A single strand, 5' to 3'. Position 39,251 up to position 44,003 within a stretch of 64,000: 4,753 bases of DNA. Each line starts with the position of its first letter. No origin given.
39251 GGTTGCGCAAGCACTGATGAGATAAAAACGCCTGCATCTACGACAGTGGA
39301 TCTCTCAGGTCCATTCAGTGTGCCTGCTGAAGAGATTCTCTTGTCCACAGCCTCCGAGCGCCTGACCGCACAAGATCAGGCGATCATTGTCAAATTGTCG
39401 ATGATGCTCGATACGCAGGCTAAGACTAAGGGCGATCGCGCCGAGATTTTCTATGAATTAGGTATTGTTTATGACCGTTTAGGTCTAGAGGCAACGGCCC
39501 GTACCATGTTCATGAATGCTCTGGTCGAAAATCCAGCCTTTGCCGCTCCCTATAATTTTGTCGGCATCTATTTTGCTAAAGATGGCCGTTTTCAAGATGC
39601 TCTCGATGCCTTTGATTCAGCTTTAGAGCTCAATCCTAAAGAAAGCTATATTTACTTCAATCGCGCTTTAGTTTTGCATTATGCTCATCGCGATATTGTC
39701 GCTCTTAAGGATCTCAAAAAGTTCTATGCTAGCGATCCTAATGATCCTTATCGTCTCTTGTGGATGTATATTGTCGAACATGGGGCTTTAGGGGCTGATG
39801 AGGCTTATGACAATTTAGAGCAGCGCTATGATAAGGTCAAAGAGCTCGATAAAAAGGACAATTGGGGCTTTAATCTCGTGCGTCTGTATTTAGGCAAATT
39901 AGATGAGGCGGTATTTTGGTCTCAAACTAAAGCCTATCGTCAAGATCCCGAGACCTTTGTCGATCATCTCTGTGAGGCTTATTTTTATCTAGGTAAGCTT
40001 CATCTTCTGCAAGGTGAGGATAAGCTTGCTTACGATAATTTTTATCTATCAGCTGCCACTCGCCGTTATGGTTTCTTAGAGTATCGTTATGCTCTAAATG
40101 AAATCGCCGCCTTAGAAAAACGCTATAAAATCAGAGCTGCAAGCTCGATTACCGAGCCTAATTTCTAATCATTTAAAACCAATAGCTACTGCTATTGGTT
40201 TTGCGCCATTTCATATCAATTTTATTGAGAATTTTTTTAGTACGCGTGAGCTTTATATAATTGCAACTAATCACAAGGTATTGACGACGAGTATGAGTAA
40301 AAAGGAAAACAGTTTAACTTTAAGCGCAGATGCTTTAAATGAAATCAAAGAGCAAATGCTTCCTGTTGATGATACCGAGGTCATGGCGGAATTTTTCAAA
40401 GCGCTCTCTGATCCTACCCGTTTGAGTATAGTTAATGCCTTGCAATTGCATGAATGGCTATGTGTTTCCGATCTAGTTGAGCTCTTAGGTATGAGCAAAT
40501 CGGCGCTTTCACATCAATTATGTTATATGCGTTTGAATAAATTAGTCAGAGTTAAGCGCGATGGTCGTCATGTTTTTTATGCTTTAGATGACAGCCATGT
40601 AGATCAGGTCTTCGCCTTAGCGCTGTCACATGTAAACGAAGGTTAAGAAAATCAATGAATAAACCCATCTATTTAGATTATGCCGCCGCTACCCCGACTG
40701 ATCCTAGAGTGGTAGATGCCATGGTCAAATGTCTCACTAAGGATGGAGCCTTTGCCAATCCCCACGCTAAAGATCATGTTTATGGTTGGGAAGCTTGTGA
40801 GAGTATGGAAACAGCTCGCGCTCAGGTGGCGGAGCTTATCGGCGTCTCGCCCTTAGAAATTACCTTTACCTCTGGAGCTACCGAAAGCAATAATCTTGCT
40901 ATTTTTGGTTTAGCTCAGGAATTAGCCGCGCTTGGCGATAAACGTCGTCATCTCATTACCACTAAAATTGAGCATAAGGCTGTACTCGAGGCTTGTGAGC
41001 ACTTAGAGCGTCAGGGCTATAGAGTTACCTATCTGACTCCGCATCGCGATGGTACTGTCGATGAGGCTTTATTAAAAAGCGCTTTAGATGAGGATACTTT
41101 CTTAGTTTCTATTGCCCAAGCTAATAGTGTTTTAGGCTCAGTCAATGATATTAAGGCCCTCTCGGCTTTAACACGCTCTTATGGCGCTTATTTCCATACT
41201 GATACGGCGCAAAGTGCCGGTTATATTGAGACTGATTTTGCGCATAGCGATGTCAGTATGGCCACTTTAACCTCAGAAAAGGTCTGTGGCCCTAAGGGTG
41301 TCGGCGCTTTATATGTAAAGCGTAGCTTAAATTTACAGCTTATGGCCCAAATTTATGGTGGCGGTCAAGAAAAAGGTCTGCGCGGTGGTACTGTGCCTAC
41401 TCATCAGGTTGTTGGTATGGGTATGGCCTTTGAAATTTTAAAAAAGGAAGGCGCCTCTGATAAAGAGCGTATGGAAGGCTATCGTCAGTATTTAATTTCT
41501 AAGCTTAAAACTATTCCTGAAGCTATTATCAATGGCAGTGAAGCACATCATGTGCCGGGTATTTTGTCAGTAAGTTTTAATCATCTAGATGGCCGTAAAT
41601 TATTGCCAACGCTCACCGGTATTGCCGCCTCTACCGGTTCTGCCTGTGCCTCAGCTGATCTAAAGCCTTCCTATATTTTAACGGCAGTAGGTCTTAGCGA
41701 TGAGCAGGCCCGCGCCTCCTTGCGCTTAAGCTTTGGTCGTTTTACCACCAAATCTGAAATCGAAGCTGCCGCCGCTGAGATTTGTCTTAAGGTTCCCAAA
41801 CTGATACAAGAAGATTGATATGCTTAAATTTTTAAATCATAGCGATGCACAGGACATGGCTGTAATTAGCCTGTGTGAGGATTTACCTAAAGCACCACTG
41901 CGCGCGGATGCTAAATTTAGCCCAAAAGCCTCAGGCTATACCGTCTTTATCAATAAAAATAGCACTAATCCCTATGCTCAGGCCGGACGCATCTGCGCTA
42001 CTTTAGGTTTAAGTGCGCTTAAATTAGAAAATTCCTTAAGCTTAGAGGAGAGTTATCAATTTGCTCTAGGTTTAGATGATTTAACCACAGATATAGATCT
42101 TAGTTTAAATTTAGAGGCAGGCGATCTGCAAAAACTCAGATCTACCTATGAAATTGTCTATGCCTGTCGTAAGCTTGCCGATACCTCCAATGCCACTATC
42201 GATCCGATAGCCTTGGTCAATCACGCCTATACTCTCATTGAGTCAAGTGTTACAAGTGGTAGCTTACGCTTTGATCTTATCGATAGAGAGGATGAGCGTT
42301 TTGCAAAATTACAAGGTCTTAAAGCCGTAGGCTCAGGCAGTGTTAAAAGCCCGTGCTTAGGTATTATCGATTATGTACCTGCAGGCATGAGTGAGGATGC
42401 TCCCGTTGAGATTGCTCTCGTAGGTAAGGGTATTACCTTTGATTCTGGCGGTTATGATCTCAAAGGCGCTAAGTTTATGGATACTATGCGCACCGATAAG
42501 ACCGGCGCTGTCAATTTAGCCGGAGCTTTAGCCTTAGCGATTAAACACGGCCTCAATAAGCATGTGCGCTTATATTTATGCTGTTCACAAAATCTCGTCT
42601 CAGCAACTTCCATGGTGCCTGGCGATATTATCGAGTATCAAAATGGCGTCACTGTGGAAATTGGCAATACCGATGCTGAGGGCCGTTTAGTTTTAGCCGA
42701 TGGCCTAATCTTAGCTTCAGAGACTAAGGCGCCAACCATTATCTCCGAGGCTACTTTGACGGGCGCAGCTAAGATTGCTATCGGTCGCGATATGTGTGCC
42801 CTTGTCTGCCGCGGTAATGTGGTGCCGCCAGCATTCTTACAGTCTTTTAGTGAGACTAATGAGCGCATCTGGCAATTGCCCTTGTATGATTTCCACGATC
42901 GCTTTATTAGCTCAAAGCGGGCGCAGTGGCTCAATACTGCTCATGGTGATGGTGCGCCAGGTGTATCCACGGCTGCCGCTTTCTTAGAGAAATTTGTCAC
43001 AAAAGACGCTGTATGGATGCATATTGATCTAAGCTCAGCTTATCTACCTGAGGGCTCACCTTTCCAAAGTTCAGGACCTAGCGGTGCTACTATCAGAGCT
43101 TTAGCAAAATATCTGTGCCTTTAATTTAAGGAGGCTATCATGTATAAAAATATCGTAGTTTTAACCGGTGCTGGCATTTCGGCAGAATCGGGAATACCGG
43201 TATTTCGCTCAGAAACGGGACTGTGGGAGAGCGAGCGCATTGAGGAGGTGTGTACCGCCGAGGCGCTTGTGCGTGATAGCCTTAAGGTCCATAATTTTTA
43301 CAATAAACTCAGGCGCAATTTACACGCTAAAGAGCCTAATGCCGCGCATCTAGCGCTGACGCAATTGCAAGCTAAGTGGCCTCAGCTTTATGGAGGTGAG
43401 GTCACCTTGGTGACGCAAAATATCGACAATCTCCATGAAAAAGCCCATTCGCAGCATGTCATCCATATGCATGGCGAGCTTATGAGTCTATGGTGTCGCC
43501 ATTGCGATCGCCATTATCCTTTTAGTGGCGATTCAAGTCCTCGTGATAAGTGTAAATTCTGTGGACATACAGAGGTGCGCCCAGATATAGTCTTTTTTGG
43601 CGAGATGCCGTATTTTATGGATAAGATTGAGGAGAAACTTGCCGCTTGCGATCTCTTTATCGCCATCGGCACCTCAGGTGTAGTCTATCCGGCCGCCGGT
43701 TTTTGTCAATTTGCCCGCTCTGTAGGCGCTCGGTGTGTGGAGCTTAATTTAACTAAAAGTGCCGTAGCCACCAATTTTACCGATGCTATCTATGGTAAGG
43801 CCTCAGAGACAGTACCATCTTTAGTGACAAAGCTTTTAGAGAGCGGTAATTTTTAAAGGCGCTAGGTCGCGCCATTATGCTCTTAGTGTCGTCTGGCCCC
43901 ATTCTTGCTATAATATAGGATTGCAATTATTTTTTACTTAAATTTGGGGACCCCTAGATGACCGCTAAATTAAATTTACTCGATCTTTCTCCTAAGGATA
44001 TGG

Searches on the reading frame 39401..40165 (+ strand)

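Call 50: search_protein_families(library=pfam, proteins=[window:39401-40165:+])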
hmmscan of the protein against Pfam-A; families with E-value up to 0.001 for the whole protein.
window:39401-40165:+ (255 aa): 8 families
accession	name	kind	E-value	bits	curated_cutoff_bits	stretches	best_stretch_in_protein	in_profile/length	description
PF07719.23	TPR_2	-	2.6e-12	46.3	27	1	51-80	4-33/34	Tetratricopeptide repeat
PF00515.34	TPR_1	-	1.6e-08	34.5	27.8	1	52-80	5-33/34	Tetratricopeptide repeat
PF13414.12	TPR_11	-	3.5e-08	33.4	26.8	1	60-93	6-39/42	TPR repeat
PF13431.12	TPR_17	-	4.8e-08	33.1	24.4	0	71-93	2-24/34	Tetratricopeptide repeat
PF13428.12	TPR_14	-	5e-06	27.1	23.5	0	57-89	10-42/44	Tetratricopeptide repeat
PF13424.12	TPR_12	-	1.3e-05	25.8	30.1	0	50-78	5-33/77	Tetratricopeptide repeat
PF13432.12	TPR_16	-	1.9e-05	25.5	32.7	1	56-116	5-65/65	Tetratricopeptide repeat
PF13371.12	TPR_9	-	2.1e-05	24.9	35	1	59-117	6-64/73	Tetratricopeptide repeat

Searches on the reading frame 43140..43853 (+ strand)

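Call 50: search_protein_families(library=pfam, proteins=[window:43140-43853:+])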
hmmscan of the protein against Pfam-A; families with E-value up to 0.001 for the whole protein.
window:43140-43853:+ (238 aa): 1 family
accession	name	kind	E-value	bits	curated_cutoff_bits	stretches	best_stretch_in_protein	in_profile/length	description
PF02146.23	SIR2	-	4.2e-43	147.8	24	1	10-184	1-180/180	Sir2 family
